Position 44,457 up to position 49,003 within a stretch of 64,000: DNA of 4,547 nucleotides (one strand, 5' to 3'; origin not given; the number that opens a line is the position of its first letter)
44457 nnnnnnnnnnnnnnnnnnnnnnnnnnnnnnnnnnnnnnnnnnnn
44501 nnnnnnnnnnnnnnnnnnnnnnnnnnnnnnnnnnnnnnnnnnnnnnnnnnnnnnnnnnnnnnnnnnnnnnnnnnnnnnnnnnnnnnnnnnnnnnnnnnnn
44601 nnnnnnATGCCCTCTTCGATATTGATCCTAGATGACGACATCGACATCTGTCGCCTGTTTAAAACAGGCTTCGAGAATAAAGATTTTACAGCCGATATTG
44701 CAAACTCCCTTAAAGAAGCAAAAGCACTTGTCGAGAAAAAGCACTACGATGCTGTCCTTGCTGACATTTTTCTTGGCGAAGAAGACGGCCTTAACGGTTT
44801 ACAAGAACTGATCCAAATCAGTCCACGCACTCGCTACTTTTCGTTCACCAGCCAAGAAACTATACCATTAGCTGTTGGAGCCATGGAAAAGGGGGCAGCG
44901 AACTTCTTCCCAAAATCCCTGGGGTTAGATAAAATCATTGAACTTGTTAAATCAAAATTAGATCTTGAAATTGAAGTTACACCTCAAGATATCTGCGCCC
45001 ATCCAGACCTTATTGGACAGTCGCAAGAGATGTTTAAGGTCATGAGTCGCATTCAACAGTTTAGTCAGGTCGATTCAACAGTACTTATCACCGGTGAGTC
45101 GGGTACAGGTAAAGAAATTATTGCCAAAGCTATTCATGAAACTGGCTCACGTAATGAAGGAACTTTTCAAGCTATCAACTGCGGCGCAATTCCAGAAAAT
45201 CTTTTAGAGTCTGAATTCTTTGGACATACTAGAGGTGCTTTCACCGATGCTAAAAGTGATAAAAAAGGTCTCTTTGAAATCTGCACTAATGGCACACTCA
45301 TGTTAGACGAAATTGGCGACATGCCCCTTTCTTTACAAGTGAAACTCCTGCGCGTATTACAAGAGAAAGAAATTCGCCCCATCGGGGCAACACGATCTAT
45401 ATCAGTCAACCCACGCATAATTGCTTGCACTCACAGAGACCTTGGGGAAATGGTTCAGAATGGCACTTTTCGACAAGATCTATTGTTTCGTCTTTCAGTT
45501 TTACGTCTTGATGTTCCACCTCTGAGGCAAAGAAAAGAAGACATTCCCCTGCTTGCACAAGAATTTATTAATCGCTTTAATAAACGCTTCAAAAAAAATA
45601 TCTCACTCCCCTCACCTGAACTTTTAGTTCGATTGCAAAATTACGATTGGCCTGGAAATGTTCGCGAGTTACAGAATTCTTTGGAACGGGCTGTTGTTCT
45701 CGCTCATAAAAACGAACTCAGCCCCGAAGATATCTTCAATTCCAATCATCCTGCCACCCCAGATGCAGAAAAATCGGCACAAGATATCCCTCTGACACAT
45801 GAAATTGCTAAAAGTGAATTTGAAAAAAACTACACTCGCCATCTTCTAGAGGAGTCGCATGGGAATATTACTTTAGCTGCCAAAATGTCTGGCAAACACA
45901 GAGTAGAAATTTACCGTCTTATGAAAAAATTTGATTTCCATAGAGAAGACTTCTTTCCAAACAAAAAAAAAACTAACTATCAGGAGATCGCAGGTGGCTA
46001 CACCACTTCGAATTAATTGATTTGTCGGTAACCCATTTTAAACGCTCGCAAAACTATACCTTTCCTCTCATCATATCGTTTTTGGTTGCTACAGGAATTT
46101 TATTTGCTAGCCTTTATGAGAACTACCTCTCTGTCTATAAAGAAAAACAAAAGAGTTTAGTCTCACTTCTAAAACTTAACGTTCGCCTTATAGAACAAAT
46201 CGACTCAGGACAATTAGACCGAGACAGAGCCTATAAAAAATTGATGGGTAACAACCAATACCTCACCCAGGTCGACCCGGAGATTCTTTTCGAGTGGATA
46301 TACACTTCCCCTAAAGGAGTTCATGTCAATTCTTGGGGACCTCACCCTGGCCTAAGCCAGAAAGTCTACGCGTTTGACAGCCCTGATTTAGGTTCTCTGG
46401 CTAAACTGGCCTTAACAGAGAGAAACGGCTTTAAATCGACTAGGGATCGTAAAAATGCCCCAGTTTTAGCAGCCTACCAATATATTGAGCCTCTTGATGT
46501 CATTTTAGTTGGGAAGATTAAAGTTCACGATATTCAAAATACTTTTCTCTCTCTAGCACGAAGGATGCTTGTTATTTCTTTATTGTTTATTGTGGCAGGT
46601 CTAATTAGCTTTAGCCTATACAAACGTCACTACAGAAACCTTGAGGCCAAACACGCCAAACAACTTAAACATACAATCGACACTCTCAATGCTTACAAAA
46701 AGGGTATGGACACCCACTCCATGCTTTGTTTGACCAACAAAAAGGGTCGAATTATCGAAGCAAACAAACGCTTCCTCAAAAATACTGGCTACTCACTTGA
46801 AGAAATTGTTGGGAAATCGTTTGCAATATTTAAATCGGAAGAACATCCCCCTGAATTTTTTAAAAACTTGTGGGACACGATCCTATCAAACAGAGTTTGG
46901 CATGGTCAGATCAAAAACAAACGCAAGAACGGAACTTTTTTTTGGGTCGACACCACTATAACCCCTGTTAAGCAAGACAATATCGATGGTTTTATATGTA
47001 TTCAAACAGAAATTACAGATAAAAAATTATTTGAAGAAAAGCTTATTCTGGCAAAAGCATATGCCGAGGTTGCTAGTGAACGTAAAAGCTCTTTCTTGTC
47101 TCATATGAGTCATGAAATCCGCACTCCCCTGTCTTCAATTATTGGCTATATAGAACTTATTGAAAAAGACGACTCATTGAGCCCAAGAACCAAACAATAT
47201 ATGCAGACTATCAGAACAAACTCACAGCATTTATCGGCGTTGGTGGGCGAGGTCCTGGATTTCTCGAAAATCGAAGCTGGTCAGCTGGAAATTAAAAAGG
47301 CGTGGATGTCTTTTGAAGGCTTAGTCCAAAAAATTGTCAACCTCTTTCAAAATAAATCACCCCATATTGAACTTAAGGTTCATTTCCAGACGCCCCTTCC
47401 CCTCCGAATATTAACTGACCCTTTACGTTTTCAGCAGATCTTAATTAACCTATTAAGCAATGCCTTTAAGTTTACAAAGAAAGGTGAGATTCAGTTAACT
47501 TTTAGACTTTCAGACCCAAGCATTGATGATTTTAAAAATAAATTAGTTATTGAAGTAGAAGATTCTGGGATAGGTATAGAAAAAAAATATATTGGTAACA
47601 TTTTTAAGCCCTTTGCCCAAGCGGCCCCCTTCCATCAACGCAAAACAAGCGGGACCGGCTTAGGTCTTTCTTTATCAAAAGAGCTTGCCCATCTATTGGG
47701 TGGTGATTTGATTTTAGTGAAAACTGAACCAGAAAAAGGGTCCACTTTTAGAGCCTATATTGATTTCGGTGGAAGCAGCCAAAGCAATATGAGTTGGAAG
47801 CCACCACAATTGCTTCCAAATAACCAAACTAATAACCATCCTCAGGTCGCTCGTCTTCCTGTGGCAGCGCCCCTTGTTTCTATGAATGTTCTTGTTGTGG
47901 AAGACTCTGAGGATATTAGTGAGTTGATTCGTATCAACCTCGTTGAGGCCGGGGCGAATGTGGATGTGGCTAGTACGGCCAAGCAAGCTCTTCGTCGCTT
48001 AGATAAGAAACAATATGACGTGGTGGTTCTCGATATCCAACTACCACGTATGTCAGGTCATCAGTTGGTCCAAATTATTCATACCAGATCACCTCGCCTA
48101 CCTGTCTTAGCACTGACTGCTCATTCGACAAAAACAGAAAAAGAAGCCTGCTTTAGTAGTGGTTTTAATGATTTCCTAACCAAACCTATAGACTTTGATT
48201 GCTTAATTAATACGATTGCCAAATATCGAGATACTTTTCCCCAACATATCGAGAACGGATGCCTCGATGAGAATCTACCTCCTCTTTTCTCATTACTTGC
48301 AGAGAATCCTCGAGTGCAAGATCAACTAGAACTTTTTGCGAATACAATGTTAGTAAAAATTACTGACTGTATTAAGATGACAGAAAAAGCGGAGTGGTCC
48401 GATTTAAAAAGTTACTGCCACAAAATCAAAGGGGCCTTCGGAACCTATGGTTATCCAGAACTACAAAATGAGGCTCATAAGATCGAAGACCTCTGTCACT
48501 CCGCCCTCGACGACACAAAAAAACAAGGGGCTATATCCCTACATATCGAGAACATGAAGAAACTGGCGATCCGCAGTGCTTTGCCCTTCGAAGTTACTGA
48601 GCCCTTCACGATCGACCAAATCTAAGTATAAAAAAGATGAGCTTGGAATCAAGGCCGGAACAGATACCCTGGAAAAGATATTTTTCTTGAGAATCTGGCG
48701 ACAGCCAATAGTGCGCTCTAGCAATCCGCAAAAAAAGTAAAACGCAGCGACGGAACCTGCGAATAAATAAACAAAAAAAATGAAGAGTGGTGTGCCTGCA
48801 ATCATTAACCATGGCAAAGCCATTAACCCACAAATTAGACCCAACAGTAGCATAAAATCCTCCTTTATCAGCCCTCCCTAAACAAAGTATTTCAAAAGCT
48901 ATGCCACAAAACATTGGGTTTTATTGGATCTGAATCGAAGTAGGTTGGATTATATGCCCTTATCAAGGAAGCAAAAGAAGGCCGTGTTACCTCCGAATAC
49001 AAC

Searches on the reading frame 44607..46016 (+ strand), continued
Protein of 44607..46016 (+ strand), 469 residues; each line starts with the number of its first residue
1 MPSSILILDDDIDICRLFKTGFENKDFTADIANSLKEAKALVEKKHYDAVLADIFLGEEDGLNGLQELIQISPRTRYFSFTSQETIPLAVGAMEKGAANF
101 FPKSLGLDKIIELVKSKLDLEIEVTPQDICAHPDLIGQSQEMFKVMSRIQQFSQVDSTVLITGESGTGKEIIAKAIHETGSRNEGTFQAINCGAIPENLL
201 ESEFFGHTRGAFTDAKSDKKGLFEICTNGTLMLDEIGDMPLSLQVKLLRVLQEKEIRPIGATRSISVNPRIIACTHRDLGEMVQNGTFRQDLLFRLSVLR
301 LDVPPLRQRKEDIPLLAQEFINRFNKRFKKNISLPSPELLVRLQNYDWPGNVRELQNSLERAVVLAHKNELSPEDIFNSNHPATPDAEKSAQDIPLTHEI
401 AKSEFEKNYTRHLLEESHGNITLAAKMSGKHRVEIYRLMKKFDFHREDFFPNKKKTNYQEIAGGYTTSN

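Call 81: search_protein_families(library=pfam, proteins=[L087:2451-2657:+, L085:3240-3599:-, L087:8026-8361:-, L085:8163-8492:+, L085:8510-9094:+, L087:2947-3354:-], max_evalue=1)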
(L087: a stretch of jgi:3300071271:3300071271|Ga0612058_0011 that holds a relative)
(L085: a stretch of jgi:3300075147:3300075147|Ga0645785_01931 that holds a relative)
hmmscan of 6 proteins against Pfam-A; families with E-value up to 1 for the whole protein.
L087:2451-2657:+ (69 aa): 0 families

L085:3240-3599:- (119 aa): 0 families

L087:8026-8361:- (111 aa): 0 families

L085:8163-8492:+ (110 aa): 1 family
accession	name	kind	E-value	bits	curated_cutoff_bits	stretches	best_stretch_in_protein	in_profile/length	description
PF00571.33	CBS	-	3.6e-05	24.5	24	1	8-42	6-40/57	CBS domain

L085:8510-9094:+ (195 aa): 6 families
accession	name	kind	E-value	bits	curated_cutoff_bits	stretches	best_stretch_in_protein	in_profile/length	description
PF01445.23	SH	-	0.011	16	27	1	4-34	25-56/57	Viral small hydrophobic protein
PF17241.8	Retrotran_gag_4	-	0.015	15.5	23.5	1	23-65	41-85/154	Ty5 Gag N-terminal region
PF24101.1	eWH_GTF3C1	-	0.019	15.1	30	1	41-118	3-79/110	GTF3C1, extended winged-helix domain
PF06625.16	DUF1151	-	0.035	14.6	25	1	39-97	33-82/109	Protein of unknown function (DUF1151)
PF17330.7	SWC7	-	0.056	13.9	25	1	77-117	57-97/98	SWR1 chromatin-remodelling complex, sub-unit Swc7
PF24950.1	Fn3_Dep-1_6th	-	0.18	12.5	25.5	1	52-110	7-66/107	Dep-1 sixth Fn3-like domain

L087:2947-3354:- (135 aa): 0 families

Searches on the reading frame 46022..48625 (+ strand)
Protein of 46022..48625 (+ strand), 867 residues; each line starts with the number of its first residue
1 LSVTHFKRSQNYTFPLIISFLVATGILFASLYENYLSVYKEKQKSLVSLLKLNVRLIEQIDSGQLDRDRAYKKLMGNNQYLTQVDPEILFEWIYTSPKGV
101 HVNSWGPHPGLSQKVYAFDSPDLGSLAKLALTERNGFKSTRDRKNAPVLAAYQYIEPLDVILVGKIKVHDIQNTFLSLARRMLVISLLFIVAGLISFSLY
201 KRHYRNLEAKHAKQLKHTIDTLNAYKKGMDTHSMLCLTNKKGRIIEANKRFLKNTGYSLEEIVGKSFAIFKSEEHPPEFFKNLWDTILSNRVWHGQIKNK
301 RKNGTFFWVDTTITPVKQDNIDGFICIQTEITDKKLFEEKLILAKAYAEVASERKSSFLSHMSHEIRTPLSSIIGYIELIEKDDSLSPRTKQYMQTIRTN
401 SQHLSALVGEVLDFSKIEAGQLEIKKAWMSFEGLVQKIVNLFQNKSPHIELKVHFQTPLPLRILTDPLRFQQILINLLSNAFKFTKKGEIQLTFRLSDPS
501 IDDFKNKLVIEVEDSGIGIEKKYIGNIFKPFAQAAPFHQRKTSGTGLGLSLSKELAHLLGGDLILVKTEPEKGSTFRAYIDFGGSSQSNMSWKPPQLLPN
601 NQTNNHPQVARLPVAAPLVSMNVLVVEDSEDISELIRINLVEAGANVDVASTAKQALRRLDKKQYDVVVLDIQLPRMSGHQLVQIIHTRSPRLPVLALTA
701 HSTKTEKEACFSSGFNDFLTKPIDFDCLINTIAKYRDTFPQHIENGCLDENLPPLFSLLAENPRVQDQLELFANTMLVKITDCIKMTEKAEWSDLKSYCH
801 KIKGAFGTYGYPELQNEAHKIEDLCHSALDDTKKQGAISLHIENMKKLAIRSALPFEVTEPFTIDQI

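Call 7: search_protein_families(library=pfam, proteins=[window:46022-48625:+], max_evalue=0.01)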
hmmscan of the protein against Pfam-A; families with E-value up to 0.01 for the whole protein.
window:46022-48625:+ (867 aa): 10 families
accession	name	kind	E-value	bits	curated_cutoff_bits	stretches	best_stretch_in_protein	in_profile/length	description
PF00072.30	Response_reg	-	1.2e-27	96.8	30.2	1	623-732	1-110/111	Response regulator receiver domain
PF02518.31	HATPase_c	-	5.9e-24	85.1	26.4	1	466-582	2-109/111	Histidine kinase-, DNA gyrase B-, and HSP90-like ATPase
PF00512.31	HisKA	-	6.1e-21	74.7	26.9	1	355-420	2-66/66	His Kinase A (phospho-acceptor) domain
PF13426.13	PAS_9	-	1.7e-19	70.4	27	1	234-333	4-103/103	PAS domain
PF00989.32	PAS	-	1.4e-11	44.9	22.6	1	231-328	10-110/113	PAS fold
PF08447.18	PAS_3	-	1.9e-11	44.5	25.6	1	244-320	1-79/89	PAS fold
PF01627.28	Hpt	-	2.1e-07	31.5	24.6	1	770-832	4-67/84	Hpt domain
PF08448.16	PAS_4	-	3.8e-06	27.5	23.1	1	234-335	7-109/110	PAS fold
PF20161.5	VpsR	-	0.0006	20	23.7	1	622-732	12-120/121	VpsR domain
PF23198.2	PDE8A_N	-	0.0098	16.3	29.6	0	624-718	13-114/147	PDE8A-like, N-terminal domain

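Call 43: search_protein_families(library=ncbifam, proteins=[window:46022-48625:+], max_evalue=0.01)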
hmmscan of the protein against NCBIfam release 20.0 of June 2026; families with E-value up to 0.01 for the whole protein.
window:46022-48625:+ (867 aa): 162 families (the best 25 are shown)
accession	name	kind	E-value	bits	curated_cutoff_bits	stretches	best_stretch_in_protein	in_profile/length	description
TIGR02956.1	TMAO_torS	equivalog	8.6e-92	308.8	676.5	1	343-751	452-835/967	TMAO reductase system sensor histidine kinase/response regulator TorS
NF008318.0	PRK11107.1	equivalog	3.6e-83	280.1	890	2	341-589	279-525/920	two-component sensor histidine kinase BarA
NF011874.0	PRK15347.1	equivalog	3.8e-83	280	852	2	340-578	383-610/921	two component system sensor kinase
NF038297.2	hybrid_HK_HrmK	equivalog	1.8e-76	258.1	725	1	353-735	233-607/607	hybrid histidine kinase/response regulator HrmK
NF008302.0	PRK11091.1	equivalog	1e-75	255.5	838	1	320-832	255-750/779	aerobic respiration two-component sensor histidine kinase ArcB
NF041947.1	LuxQ_Vibrio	equivalog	4.1e-72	243.3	1200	1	304-739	423-842/843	quorum-sensing autoinducer 2 sensor kinase/phosphatase LuxQ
NF008099.0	PRK10841.1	equivalog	1.1e-66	225.3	920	2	320-581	435-689/949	two-component system sensor histidine kinase RcsC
NF045901.1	HisKinLetSLeg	equivalog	3.3e-62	210.7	1650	2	336-580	271-516/906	two-component system sensor histidine kinase LetS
NF008543.0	PRK11466.1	equivalog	5.5e-60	203.2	982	1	344-829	433-889/914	TMAO reductase system sensor histidine kinase/response regulator TorS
NF007420.1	PRK09959.1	equivalog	1.6e-52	178.3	1995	1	321-822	678-1159/1197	acid-sensing system histidine kinase EvgS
NF047874.1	MASE3_PAS_HK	subfamily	2.6e-47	162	560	1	169-577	198-620/655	MASE3 domain-containing sensor histidine kinase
NF046044.1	PnpS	equivalog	3.2e-47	161.4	400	1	216-578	48-387/390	two-component system histidine kinase PnpS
NF041832.1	near_NosP_CTERM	subfamily_domain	1.1e-44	153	400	1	349-723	1-357/370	NahK/ErcS family hybrid sensor histidine kinase/response regulator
NF047465.1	hybrid_HK_LvrA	exception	1.2e-44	152.5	1200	1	353-729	200-577/819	hybrid histidine kinase/response regulator LvrA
NF041880.1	EPS_EpsF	equivalog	8.2e-40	136.7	900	2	240-577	162-488/492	response regulator EpsF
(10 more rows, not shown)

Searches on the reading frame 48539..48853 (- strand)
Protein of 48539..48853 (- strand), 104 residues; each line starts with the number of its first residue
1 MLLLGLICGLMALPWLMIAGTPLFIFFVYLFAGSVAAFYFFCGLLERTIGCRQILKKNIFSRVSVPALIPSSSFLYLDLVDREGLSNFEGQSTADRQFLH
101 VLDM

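Call 43: search_protein_families(library=ncbifam, proteins=[window:48539-48853:-], max_evalue=0.01)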
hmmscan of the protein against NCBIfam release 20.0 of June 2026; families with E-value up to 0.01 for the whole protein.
window:48539-48853:- (104 aa): 0 families

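Call 67: list_cluster_members(proteins=[P0121, window:44169-44291:+, P0001, window:48539-48850:-, window:46022-48622:+])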
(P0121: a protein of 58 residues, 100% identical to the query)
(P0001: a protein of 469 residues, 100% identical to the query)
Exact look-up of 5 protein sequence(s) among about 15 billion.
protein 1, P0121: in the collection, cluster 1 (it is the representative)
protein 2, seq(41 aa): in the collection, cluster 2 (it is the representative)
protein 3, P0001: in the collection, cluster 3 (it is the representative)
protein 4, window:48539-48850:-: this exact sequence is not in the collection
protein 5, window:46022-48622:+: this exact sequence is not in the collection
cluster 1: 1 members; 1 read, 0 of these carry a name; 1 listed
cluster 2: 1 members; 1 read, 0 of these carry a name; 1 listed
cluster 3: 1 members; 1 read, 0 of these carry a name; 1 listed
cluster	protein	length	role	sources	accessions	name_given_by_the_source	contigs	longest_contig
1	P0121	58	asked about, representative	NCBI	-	-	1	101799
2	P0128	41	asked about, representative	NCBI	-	-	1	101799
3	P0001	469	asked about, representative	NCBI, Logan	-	-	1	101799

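Call 81: search_protein_families(library=pfam, proteins=[window:48539-48850:-], max_evalue=1)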
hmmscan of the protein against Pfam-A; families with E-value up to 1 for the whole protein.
window:48539-48850:- (103 aa): 1 family
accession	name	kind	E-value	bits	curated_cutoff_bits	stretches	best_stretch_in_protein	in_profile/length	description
PF05478.16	Prominin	-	0.048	12.2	34.3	1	22-76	470-521/799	Prominin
